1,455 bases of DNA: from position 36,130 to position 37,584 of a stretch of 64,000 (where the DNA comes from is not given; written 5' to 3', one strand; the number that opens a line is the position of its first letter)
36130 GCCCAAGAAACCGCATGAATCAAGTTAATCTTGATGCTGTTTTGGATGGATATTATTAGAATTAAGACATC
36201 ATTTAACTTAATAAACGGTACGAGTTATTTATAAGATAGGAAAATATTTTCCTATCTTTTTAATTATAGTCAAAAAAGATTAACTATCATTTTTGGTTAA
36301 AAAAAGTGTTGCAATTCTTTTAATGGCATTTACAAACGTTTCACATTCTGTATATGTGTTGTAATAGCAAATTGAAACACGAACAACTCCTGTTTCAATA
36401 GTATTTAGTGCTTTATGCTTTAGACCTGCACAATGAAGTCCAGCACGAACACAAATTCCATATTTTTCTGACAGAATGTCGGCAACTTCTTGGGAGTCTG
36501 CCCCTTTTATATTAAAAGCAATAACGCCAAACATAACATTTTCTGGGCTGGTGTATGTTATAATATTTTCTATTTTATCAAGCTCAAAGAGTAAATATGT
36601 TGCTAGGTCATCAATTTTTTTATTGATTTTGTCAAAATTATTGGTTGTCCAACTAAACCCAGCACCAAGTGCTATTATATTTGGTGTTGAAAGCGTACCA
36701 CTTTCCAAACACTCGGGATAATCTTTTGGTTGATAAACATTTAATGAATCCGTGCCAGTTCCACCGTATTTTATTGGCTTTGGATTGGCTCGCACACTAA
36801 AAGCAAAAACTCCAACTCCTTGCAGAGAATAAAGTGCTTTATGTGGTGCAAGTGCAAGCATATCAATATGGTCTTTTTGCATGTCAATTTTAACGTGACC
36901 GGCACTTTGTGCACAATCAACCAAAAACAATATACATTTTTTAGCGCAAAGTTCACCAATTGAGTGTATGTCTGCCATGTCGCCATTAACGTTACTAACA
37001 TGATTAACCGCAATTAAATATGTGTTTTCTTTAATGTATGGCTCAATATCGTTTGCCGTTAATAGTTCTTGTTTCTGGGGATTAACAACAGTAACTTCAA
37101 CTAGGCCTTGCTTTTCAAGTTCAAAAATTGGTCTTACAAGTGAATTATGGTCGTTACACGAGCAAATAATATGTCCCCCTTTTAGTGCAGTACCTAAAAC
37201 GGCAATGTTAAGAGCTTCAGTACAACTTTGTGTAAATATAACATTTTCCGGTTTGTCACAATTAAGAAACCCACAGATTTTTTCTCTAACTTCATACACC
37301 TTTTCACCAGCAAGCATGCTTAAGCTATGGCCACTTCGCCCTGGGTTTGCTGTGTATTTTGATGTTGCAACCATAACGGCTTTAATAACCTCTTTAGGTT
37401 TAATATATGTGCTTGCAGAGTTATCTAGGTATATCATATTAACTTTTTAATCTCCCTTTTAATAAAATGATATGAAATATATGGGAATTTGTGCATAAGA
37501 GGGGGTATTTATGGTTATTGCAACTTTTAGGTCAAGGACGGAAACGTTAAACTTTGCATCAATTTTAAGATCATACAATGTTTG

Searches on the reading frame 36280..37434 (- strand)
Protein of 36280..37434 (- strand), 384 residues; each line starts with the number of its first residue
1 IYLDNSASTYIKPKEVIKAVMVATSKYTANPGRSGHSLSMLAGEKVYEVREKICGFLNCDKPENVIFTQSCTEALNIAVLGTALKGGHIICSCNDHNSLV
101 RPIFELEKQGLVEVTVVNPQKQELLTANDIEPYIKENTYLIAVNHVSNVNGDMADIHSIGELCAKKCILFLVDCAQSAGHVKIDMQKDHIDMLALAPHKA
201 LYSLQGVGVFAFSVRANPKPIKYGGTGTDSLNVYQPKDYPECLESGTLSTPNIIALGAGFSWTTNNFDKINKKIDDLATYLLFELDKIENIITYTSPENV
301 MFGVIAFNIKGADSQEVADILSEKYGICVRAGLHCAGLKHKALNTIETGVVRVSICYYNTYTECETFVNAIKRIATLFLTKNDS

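Call 19: search_protein_families(library=pfam, proteins=[window:36280-37434:-], max_evalue=0.001)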
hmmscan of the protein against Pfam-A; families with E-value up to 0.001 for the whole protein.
window:36280-37434:- (384 aa): 4 families
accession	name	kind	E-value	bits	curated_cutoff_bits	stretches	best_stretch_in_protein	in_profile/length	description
PF00266.25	Aminotran_5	-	8.4e-82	275.5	21.5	1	1-366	1-370/371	Aminotransferase class-V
PF00155.27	Aminotran_1_2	-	2.3e-09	37.4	19.7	1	41-175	39-187/361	Aminotransferase class I and II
PF01041.23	DegT_DnrJ_EryC1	-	2.9e-08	33.8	19.8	1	41-180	21-152/360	DegT/DnrJ/EryC1/StrS aminotransferase family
PF01053.26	Cys_Met_Meta_PP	-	6.5e-07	28.7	27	1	61-179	66-179/381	Cys/Met metabolism PLP-dependent enzyme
